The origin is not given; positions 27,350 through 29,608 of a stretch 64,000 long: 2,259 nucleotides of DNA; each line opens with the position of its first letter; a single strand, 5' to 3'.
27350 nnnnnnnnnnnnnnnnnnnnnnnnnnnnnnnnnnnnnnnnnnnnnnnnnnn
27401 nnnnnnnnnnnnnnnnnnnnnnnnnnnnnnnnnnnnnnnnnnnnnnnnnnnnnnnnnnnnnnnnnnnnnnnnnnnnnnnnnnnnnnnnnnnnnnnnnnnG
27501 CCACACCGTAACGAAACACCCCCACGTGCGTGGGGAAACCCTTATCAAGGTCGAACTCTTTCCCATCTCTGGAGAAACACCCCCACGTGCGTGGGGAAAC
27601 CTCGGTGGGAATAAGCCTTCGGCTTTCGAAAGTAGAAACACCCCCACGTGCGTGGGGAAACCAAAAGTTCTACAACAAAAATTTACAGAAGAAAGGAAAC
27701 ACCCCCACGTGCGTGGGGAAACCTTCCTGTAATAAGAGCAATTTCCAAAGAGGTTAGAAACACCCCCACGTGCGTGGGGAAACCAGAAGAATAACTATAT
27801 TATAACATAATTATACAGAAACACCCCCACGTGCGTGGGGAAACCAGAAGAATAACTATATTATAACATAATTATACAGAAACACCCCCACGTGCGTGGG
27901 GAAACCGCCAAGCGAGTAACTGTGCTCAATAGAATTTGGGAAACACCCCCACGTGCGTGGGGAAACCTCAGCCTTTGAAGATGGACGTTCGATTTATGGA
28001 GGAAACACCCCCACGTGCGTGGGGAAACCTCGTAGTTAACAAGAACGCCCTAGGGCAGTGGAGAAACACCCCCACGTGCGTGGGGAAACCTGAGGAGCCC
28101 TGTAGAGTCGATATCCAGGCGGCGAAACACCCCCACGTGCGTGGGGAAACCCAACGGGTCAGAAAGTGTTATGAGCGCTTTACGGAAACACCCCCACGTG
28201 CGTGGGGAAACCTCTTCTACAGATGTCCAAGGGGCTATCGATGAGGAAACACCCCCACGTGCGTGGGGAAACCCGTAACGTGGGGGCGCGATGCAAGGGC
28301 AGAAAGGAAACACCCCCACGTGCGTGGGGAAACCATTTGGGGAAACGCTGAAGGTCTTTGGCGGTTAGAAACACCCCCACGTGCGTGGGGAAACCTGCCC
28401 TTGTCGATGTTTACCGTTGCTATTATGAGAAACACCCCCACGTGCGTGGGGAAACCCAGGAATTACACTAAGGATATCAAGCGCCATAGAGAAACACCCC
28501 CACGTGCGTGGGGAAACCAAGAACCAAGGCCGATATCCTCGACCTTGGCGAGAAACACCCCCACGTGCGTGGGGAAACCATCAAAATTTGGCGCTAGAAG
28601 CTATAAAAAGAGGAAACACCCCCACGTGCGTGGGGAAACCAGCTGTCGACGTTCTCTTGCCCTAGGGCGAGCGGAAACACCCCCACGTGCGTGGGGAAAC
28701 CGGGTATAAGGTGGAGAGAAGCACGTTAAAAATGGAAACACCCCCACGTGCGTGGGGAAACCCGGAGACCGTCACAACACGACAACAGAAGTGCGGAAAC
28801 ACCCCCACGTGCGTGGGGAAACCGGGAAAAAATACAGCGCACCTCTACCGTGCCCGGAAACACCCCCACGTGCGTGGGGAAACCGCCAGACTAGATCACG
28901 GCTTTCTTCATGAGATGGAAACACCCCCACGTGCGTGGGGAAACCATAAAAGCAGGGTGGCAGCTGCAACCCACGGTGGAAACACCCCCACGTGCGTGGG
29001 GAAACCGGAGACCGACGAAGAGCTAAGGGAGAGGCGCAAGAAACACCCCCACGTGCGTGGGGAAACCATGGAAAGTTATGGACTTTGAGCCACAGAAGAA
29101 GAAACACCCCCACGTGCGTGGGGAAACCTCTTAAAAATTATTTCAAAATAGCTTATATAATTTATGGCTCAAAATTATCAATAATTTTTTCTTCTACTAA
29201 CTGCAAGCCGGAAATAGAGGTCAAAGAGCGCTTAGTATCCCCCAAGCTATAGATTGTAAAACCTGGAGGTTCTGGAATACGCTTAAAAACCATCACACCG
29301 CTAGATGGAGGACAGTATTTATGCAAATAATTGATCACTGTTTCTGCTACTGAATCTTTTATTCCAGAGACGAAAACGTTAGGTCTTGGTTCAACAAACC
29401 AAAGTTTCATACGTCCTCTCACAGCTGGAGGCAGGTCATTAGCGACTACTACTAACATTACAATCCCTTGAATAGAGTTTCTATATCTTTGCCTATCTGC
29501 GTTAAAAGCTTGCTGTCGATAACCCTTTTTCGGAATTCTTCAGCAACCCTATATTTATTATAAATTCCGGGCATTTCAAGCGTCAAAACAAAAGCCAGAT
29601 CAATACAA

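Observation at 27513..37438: Intact type I-E CRISPR-Cas locus embedded in a chlamydia-like core genome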

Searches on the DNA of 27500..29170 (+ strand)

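Call 21: search_dna_similar(query=window:27500-29170:+, collection=phages, mode=distant, max_evalue=1, max_rows=30)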
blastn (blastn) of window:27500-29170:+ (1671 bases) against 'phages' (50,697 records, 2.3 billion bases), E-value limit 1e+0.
Records with a match: 1; places in all: 1; records where one place covers at least 80% of the query: 0.
Best place of each record, by identity: 90-95% 1.
By first word of the organism name: bajarodmic 1.
By host as written in the record: Peromyscus fraterculus 1.
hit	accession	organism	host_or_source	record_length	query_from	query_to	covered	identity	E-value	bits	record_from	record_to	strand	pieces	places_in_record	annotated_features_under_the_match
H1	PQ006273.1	bajarodmic virus 175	Peromyscus fraterculus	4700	14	1629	50%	91.4%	1e-2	1202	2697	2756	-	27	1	none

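Call 22: search_dna_similar(query=window:27500-29170:+, collection=plasmids, mode=distant, max_evalue=1, max_rows=30)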
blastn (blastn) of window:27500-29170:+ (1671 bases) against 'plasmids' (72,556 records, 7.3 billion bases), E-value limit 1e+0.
In 3 record(s) the limit of 40 matching pieces per record was reached: places in those records are undercounted.
Records with a match: 42; places in all: 137; records where one place covers at least 80% of the query: 3.
Best place of each record, by identity: >=99% 3; 95-99% 5; 90-95% 1; 60-80% 33.
By first word of the organism name: Streptomyces 17; Enterobacter 6; Thermus 5; Rhizobium 3; Klebsiella 2; Finegoldia 2; Synechococcus 2; Fructilactobacillus 1; Lactobacillus 1; Acetobacter 1; and 2 more.
By predicted mobility (MOB-suite, as given by PLSDB): non-mobilizable 30; mobilizable 12.
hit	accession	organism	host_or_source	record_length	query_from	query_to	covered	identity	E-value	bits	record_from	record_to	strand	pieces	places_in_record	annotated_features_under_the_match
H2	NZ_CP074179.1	Enterobacter asburiae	lake water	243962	22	1626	96%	66.6%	7e-43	335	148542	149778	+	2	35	none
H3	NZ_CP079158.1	Klebsiella pneumoniae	Homo sapiens,Endotracheal aspirate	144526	197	1565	82%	66.1%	9e-29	267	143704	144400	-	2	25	none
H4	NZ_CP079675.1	Klebsiella pneumoniae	Homo sapiens,Endotracheal aspirate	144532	197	1565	82%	66.1%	9e-29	267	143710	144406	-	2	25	none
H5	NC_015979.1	Fructilactobacillus sanfranciscensis TMW 1.1304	-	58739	79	1626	48%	69.5%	5e-7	306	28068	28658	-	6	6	none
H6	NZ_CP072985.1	Lactobacillus intestinalis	Rat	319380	18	1443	35%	71.8%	8e-11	265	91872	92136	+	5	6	none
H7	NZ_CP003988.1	Streptomyces sp. 769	soil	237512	507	1565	31%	70.9%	4e-2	188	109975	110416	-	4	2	none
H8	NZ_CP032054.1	Streptomyces clavuligerus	cell culture,soil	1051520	505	1202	25%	73.2%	3e-3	243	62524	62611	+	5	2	none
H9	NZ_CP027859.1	Streptomyces clavuligerus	Cell culture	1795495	505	1202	25%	73.2%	3e-3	243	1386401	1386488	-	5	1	none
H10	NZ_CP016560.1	Streptomyces clavuligerus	-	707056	505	1202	25%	73.2%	3e-3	243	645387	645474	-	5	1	none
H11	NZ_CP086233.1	Streptomyces clavuligerus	whole organism,soil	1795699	505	1202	25%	73.2%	3e-3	243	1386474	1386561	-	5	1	none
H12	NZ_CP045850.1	Streptomyces clavuligerus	pure culture single spore ...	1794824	505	1202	25%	73.2%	3e-3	243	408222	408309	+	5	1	none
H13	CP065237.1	Streptomyces clavuligerus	cell culture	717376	505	1202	25%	73.2%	3e-3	243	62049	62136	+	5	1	none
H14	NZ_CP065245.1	Streptomyces clavuligerus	cell culture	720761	505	1202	25%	73.2%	3e-3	243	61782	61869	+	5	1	none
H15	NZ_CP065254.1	Streptomyces clavuligerus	cell culture,lab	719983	505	1202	25%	73.2%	3e-3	243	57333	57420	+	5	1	none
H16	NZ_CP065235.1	Streptomyces clavuligerus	cell culture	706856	505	1202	25%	73.2%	3e-3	243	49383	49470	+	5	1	none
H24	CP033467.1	Enterobacter cloacae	Penaeus vannamei,cultured bacteria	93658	10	1138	12%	95.4%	1e-1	320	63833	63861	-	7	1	none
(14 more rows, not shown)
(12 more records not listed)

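Call 24: get_annotated_region(hit=H1, flank=2500)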
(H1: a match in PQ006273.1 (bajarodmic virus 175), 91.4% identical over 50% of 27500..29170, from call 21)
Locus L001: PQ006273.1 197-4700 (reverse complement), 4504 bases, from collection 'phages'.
description: Bajarodmic virus 175 isolate BGG_02_104, complete genome.
organism: bajarodmic virus 175 (NCBI taxid 3343066)
taxonomy: Viruses; Monodnaviria; Sangervirae; Phixviricota; Malgrandaviricetes; Petitvirales; Microviridae; Microvirus
host: Peromyscus fraterculus; source: feces; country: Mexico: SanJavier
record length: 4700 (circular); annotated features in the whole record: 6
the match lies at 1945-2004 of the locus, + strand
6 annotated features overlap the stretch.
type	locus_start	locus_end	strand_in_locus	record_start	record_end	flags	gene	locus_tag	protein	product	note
CDS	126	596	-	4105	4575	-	-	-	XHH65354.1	internal scaffolding protein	-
CDS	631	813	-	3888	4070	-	-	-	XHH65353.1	hypothetical protein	-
CDS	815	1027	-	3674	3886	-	-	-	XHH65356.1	nonstructural protein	-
CDS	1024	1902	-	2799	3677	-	-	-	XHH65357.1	replication initiator protein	-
CDS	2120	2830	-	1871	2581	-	-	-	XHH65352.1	DNA pilot protein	-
CDS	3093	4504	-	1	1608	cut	-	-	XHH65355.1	major capsid protein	-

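Call 73: get_annotated_region(hit=H24, flank=1500)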
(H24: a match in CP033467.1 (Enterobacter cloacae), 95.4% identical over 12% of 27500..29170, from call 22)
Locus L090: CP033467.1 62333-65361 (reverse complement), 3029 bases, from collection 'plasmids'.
description: Enterobacter cloacae strain E3442 plasmid p3442-FRI-1, complete sequence
organism: Enterobacter cloacae (NCBI taxid 550)
taxonomy: Bacteria; Pseudomonadota; Gammaproteobacteria; Enterobacterales; Enterobacteriaceae; Enterobacter; Enterobacter cloacae
host: -; source: Penaeus vannamei,cultured bacteria; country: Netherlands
typing (MOB-suite, as given by PLSDB): mobilizable; replicon IncFII,rep_cluster_2183; relaxase MOBP
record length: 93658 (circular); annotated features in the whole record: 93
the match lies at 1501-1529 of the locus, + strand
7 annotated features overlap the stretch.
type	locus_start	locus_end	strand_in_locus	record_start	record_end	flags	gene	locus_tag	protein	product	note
CDS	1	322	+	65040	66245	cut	-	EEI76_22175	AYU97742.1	ParA family protein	-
CDS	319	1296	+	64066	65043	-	-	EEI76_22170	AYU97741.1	ParB/RepB/Spo0J family partition protein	-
CDS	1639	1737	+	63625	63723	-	-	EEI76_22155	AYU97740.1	AMP nucleosidase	-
CDS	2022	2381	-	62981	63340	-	-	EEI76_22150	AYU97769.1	hypothetical protein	-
CDS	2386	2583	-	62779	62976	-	-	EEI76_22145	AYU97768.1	hypothetical protein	-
CDS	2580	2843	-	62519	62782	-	-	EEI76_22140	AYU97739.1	hypothetical protein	-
CDS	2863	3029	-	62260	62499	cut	-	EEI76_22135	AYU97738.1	IS66 family insertion sequence hypothetical protein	-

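Call 74: get_annotated_region(hit=H2, flank=9000)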
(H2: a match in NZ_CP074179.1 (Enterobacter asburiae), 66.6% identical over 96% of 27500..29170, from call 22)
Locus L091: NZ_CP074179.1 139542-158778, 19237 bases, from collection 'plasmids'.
description: Enterobacter asburiae strain JBIWA002 plasmid pJBIWA002_1, complete sequence
organism: Enterobacter asburiae (NCBI taxid 61645)
taxonomy: Bacteria; Pseudomonadota; Gammaproteobacteria; Enterobacterales; Enterobacteriaceae; Enterobacter; Enterobacter asburiae
host: -; source: lake water; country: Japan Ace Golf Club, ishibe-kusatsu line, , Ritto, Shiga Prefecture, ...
typing (MOB-suite, as given by PLSDB): mobilizable; replicon IncFII,rep_cluster_2183; relaxase MOBP
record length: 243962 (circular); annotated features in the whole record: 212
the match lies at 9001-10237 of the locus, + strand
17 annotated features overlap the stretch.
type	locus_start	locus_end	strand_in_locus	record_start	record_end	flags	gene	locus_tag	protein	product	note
CDS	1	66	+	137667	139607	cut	-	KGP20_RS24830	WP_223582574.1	tyrosine-type recombinase/integrase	GO:0015074 - DNA integration [Evidence IEA]; GO:0006310 - DNA recombination [Evidence IEA]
CDS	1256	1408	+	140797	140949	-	-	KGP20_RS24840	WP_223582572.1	hypothetical protein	-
CDS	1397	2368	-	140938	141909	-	-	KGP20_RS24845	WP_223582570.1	ParB family protein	-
CDS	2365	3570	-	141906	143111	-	-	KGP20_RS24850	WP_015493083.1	AAA family ATPase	-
CDS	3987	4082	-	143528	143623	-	dqlB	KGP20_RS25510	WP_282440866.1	DinQ-like type I toxin DqlB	-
CDS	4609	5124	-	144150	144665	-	-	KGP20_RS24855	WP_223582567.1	hypothetical protein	-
CDS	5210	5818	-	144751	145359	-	-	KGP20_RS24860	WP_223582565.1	hypothetical protein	-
CDS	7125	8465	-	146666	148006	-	-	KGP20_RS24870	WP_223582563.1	IS110 family transposase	-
CDS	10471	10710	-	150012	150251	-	cas2e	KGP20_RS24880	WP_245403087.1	type I-E CRISPR-associated endoribonuclease Cas2e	GO:0043571 - maintenance of CRISPR repeat elements [Evidence IEA]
CDS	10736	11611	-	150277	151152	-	cas1e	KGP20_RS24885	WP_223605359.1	type I-E CRISPR-associated endonuclease Cas1e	GO:0051607 - defense response to virus [Evidence IEA]; GO:0043571 - maintenance of CRISPR repeat elements [Evidence IEA]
CDS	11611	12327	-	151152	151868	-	cas5e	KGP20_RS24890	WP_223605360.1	type I-E CRISPR-associated protein Cas5/CasD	GO:0043571 - maintenance of CRISPR repeat elements [Evidence IEA]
CDS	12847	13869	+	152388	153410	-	istA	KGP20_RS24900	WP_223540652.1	IS21 family transposase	-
CDS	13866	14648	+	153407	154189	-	istB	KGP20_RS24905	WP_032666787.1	IS21-like element ISSen3 family helper ATPase IstB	-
CDS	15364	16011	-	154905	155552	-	cas6e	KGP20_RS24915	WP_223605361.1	type I-E CRISPR-associated protein Cas6/Cse3/CasE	GO:0043571 - maintenance of CRISPR repeat elements [Evidence IEA]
CDS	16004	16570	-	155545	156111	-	casB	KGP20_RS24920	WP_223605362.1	type I-E CRISPR-associated protein Cse2/CasB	GO:0043571 - maintenance of CRISPR repeat elements [Evidence IEA]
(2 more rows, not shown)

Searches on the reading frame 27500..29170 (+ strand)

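Call 78: search_dna_similar(query=L001:3093-4502:-, collection=phages, mode=protein, max_evalue=1e-20, max_rows=25)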
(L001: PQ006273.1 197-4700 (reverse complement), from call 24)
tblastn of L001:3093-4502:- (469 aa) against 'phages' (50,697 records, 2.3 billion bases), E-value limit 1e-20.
Records with a match: 3134; places in all: 3145; records where one place covers at least 80% of the query: 2996.
Best place of each record, by identity: >=99% 1; 60-80% 3; <60% 3130.
By first word of the organism name: bajarodmic 980; Microviridae 816; Dulem 334; Blackfly 106; Dipodfec 102; Microvirus 90; Gokushovirus 88; Capybara 83; robinz 73; Tortoise 70; and 30 more.
By host as written in the record: - 1184; Peromyscus fraterculus 494; Ciona robusta 248; Varecia variegata 146; Austrosimulium ungulatum 106; Hydrochoerus hydrochaeris 83; Dipodomys merriami 74; Petroica australis 73; and 51 more.
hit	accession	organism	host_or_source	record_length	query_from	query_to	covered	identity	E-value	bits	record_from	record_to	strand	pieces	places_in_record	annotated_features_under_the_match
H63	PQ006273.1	bajarodmic virus 175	Peromyscus fraterculus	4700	1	469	100%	100.0%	0e+0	955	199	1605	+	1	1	major capsid protein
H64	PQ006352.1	bajarodmic virus 248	Peromyscus fraterculus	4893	1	469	100%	66.5%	0e+0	609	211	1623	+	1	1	major capsid protein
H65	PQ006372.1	bajarodmic virus 268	Peromyscus fraterculus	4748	1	469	100%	62.7%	0e+0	577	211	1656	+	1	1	major capsid protein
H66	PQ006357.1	bajarodmic virus 253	Peromyscus fraterculus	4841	1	469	100%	61.4%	2e-172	530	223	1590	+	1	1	major capsid protein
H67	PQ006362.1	bajarodmic virus 258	Peromyscus fraterculus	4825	1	469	100%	59.7%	4e-171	526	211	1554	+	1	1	major capsid protein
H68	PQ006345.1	bajarodmic virus 243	Peromyscus fraterculus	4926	1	469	100%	59.7%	1e-177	545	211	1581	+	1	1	major capsid protein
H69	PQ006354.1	bajarodmic virus 250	Peromyscus fraterculus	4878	1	469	100%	58.9%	5e-170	524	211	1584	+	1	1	major capsid protein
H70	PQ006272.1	bajarodmic virus 174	Peromyscus fraterculus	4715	1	469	100%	58.8%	8e-168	517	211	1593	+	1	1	major capsid protein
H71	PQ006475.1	bajarodmic virus 363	Peromyscus fraterculus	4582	1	469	100%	58.7%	2e-165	509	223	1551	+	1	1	major capsid protein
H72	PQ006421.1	bajarodmic virus 312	Peromyscus fraterculus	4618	1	469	100%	58.7%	1e-162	503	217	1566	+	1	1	major capsid protein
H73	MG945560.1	Microviridae sp.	human vaginal secretion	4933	1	469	100%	58.5%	3e-170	525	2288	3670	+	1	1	similar to VP1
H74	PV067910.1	Gokushovirinae sp.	Homo sapiens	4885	1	469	100%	58.0%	5e-167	516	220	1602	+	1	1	major capsid protein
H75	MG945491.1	Microviridae sp.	dog feces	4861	1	469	100%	57.6%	5e-168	518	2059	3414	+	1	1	similar to VP1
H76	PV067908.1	Gokushovirinae sp.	Homo sapiens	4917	1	469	100%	57.4%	2e-164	509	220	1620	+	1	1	major capsid protein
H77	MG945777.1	Microviridae sp.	pig feces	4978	1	469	100%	57.3%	6e-163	506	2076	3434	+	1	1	similar to VP1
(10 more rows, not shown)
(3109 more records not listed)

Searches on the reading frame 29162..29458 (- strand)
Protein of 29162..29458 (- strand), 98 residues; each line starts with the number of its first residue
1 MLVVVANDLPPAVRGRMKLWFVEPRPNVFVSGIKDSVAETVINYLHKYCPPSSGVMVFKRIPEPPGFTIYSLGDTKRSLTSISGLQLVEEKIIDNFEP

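Call 8: search_protein_families(library=ncbifam, proteins=[window:29162-29458:-])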
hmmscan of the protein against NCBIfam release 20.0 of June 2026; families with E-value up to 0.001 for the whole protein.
window:29162-29458:- (98 aa): 1 family
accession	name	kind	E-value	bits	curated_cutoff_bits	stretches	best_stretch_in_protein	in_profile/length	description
TIGR01873.1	cas_CT1978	equivalog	3.5e-28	97.6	33.15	1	1-87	1-87/87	type I-E CRISPR-associated endoribonuclease Cas2e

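Call 9: find_encoding_contigs(protein=window:29165-29458:-, flank=10000, max_places=10)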
Protein window:29165-29458:- (98 aa): no gene with exactly this product is on record in the collection.

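Call 84: search_protein_families(library=padloc, proteins=[window:29162-29458:-], max_evalue=0.00001)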
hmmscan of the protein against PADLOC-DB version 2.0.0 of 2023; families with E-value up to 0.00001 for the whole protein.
window:29162-29458:- (98 aa): 7 families
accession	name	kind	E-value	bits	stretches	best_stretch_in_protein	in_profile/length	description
PDLC01261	Cas2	-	1.5e-30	103.3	1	1-89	1-88/91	"CAS-I,CAS-II,CAS-III,CAS-IV,CAS-V,CAS-VI; acquisition_2"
PDLC00934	Cas2e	-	9.3e-29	97.6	1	1-87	1-87/87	"CRISPR-associated endoribonuclease Cas2, subtype I-E/ECOLI"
PDLC01646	Cas2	-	1.6e-24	84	1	1-87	1-86/86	"CAS-I,CAS-II,CAS-III,CAS-IV,CAS-V,CAS-VI; acquisition_2"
PDLC01368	Cas2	-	1.5e-14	52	1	25-87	1-62/62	"CAS-I,CAS-II,CAS-III,CAS-IV,CAS-V,CAS-VI; acquisition_2"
PDLC01752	Cas2e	-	1.1e-13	49.5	1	1-90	3-90/115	-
PDLC01753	Cas2e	-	3.5e-10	37.9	1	1-89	4-91/102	-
PDLC01754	Cas2e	-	3.1e-07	28.6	1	1-90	3-96/97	-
